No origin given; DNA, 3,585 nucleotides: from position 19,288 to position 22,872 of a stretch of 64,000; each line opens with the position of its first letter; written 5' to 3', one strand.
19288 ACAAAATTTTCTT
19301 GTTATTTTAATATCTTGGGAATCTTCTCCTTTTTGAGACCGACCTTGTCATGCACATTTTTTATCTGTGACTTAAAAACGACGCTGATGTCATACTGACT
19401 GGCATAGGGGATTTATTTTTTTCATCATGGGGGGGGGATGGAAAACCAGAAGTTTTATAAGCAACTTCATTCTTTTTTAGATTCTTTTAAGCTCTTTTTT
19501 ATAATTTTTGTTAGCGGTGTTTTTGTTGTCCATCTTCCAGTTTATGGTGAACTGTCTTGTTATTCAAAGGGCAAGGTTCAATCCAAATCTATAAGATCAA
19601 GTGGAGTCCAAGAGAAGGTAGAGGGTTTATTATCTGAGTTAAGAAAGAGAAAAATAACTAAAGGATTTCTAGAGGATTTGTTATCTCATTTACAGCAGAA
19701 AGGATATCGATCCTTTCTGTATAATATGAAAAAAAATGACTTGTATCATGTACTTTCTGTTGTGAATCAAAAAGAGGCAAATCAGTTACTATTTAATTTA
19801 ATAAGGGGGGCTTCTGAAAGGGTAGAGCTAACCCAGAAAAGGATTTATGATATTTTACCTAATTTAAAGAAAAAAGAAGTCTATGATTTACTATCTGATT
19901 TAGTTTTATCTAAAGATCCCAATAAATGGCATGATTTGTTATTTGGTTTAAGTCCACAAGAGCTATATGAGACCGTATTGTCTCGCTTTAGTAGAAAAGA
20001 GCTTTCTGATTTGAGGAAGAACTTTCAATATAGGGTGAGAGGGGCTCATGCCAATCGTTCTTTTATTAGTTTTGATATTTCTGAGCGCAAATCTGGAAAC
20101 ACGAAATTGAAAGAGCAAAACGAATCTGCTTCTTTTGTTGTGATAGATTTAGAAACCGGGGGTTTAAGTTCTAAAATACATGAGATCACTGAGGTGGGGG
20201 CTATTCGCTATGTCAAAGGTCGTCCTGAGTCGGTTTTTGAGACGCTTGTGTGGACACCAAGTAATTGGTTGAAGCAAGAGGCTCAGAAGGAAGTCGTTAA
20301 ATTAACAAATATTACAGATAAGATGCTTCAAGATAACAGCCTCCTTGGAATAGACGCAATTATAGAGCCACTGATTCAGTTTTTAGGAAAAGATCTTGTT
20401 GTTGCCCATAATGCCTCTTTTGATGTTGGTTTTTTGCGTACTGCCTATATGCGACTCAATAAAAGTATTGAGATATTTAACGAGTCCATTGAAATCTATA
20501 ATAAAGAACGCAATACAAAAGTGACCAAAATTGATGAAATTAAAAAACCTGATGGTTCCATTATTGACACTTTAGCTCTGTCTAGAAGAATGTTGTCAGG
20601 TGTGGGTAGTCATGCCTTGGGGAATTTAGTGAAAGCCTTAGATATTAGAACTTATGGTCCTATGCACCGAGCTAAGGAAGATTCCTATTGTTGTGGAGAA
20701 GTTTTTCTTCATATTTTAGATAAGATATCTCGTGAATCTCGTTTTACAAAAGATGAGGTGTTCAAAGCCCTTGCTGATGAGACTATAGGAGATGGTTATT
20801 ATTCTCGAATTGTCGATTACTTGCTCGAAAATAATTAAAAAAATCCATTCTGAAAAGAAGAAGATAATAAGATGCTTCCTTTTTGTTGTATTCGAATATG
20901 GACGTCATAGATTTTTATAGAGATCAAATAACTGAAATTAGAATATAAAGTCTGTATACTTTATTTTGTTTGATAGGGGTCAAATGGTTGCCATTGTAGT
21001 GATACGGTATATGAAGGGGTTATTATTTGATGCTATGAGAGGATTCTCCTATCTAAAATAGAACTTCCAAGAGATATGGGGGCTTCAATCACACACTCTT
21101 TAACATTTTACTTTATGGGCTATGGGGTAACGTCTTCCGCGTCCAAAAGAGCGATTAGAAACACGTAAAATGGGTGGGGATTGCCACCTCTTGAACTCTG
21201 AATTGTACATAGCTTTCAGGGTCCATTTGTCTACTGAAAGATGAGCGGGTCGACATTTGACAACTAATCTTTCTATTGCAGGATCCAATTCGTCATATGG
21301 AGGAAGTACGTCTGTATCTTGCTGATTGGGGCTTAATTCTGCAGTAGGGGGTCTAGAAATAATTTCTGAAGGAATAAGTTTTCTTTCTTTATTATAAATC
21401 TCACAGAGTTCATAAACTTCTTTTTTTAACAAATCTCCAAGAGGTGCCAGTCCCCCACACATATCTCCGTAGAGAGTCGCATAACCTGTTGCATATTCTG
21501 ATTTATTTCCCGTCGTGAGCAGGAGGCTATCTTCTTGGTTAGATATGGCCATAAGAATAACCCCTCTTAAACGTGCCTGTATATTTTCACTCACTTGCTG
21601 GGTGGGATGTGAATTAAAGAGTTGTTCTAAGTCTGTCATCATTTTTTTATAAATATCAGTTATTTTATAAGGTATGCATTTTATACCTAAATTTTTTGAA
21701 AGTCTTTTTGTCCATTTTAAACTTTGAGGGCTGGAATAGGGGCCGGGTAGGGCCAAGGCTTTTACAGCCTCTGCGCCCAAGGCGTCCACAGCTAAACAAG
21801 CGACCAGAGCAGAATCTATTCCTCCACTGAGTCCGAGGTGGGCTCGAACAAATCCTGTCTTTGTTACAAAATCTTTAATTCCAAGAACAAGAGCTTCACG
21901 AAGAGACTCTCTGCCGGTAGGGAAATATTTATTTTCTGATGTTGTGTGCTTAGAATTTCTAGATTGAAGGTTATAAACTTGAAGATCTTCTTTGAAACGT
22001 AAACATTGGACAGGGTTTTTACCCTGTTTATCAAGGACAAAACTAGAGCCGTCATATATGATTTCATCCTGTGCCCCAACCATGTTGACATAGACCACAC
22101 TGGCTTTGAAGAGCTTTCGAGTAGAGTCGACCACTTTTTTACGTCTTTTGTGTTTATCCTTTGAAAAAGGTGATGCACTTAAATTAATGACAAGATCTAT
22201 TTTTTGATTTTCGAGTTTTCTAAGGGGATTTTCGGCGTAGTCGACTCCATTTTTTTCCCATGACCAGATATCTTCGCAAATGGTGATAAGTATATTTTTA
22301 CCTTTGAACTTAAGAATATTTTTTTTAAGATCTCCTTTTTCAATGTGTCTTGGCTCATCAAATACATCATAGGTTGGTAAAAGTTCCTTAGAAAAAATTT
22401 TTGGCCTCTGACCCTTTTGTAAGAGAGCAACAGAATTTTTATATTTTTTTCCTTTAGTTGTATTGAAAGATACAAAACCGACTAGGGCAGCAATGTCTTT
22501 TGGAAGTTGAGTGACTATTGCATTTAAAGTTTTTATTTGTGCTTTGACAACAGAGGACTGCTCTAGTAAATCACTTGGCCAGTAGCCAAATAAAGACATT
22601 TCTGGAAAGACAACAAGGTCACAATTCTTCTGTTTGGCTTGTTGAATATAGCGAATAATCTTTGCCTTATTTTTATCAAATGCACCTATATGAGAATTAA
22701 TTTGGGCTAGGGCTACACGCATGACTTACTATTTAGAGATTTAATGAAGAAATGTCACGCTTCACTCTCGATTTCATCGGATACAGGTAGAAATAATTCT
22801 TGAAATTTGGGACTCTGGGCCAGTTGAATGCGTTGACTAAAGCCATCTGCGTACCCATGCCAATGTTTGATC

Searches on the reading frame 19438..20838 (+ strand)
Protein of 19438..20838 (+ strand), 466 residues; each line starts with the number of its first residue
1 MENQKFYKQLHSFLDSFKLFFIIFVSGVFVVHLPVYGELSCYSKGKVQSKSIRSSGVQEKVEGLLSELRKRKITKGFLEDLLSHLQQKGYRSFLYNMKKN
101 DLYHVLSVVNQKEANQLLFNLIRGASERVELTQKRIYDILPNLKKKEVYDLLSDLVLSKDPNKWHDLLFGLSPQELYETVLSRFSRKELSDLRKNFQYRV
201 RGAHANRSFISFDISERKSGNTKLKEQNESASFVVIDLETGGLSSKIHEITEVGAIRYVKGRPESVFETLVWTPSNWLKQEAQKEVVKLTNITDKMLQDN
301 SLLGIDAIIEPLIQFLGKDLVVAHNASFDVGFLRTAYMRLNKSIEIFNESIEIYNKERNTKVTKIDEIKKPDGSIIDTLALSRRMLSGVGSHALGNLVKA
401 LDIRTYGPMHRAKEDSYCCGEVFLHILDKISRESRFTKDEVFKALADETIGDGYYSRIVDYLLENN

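Call 52: search_protein_families(library=pfam, proteins=[window:19438-20838:+], max_evalue=0.0001)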
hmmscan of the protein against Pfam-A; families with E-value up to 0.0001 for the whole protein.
window:19438-20838:+ (466 aa): 1 family
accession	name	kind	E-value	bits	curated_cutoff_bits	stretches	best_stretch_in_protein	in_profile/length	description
PF00929.31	RNase_T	-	2.6e-19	70.8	24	1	234-422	1-163/164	Exonuclease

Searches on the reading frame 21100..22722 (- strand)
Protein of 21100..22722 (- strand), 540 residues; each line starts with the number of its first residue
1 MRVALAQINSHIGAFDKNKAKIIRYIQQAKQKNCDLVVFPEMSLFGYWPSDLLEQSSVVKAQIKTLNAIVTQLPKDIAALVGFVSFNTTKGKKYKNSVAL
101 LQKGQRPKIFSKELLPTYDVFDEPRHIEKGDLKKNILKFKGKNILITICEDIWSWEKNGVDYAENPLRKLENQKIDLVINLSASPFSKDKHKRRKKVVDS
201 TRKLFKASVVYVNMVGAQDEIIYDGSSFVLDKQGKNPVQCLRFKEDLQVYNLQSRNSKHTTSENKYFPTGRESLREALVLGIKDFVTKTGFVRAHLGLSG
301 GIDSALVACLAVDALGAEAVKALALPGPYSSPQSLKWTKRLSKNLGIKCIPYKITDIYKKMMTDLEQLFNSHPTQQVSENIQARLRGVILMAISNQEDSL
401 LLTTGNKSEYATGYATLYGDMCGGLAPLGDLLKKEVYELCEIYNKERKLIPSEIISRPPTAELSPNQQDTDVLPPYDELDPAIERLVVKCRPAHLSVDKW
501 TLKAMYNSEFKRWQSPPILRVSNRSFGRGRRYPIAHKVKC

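Call 52: search_protein_families(library=pfam, proteins=[window:21100-22722:-], max_evalue=0.0001)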
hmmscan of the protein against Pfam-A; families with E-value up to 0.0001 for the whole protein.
window:21100-22722:- (540 aa): 2 families
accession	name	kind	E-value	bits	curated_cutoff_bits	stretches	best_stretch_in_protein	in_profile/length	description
PF02540.23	NAD_synthase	-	1e-62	211.9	21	1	276-489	3-207/242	NAD synthase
PF00795.27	CN_hydrolase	-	4.5e-18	65.9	23.2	1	2-254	1-248/256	Carbon-nitrogen hydrolase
